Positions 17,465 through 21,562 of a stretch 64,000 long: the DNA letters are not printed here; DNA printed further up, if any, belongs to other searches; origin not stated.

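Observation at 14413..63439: Recurrent ~110-135 aa C-terminal module shared by six unrelated giant secreted proteins and two mini-ORFs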

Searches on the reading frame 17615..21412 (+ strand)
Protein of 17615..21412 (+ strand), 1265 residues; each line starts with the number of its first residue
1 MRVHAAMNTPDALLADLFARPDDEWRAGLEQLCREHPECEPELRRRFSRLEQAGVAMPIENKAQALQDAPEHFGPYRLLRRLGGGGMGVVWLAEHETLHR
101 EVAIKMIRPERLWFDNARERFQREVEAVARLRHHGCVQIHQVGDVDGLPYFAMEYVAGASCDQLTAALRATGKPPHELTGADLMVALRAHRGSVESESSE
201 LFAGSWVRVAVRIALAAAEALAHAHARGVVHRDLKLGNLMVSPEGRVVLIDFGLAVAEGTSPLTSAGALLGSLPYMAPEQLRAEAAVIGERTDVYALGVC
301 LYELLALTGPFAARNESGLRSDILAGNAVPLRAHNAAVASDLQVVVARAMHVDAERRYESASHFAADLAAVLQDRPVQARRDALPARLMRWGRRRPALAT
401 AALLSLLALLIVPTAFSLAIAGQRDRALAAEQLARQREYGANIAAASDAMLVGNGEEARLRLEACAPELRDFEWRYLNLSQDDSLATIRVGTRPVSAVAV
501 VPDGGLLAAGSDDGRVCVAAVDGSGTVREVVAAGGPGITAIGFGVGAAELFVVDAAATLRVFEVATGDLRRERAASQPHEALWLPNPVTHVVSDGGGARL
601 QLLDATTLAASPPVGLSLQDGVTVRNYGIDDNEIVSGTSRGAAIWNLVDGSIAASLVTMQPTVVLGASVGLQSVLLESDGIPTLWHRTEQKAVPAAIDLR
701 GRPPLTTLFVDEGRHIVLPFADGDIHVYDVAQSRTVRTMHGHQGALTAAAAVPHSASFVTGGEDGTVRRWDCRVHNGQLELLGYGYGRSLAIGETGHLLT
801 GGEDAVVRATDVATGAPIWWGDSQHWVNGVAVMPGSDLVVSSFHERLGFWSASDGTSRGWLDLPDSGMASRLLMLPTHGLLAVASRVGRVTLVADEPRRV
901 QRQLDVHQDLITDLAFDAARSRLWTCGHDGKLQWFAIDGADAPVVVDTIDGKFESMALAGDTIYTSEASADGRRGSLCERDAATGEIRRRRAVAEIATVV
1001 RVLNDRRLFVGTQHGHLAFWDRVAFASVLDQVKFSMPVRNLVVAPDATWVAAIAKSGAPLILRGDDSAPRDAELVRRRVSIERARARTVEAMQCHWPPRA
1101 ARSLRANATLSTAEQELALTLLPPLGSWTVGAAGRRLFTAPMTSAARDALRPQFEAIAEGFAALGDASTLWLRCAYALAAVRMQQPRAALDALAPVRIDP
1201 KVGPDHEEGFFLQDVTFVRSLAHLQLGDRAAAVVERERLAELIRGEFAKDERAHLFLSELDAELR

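Call 22: search_protein_families(library=pfam, proteins=[window:17615-21412:+], max_evalue=0.01)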
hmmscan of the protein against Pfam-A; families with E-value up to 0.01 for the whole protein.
window:17615-21412:+ (1265 aa): 29 families (the best 25 are shown)
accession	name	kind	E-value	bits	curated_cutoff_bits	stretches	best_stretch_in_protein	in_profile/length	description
PF00069.31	Pkinase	-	1e-33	117.3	31.7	1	76-358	1-252/263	Protein kinase domain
PF07714.23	PK_Tyr_Ser-Thr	-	6.7e-23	81.7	23.1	1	78-357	3-248/258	Protein tyrosine and serine/threonine kinase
PF25173.1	Beta-prop_WDR3_1st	-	3e-18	66.6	154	1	711-850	39-182/184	WDR3 first beta-propeller domain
PF23414.1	Beta-prop_EML_2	-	1.3e-17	64.5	90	1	474-573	63-162/266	Echinoderm microtubule-associated protein second beta-propeller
PF25172.1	Beta-prop_WDR3_2nd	-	3.9e-17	62.8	140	1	678-776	18-113/293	WDR3 second beta-propeller domain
PF25174.1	Beta-prop_THOC3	-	7.6e-17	61.6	305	1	709-839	137-269/272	THOC3 beta-propeller domain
PF24817.1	WD40_WDHD1_1st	-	1.3e-16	61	109.9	1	689-773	73-158/291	WDHD1 first WD40 domain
PF24814.1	WD40_Prp19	-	1.5e-16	60.7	320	1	721-778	27-84/281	Prp19 WD40 domain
PF25168.1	Beta-prop_WDR36-Utp21_2nd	-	3.5e-14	53.3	84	2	710-772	207-269/335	WDR36/Utp21 second beta-propeller domain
PF24796.1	WDR55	-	1.1e-13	51.4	200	1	709-776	61-128/296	WDR55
PF24807.1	WD40_CDC20-Fz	-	2.8e-13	50.3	200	1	709-778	59-126/292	CDC20/Fizzy WD40 domain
PF00400.38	WD40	-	1.6e-12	47.8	27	2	735-771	3-39/39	WD domain, G-beta repeat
PF24805.1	EIF3I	-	1.1e-09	38.3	200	1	441-522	235-315/324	EIF3I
PF25171.1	Beta-prop_WDR36-Utp21_1st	-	1.5e-09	38.1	80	1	710-770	202-263/266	WDR36/Utp21 first beta-propeller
PF01636.29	APH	-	2.1e-09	38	23.2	1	116-256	32-198/239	Phosphotransferase enzyme family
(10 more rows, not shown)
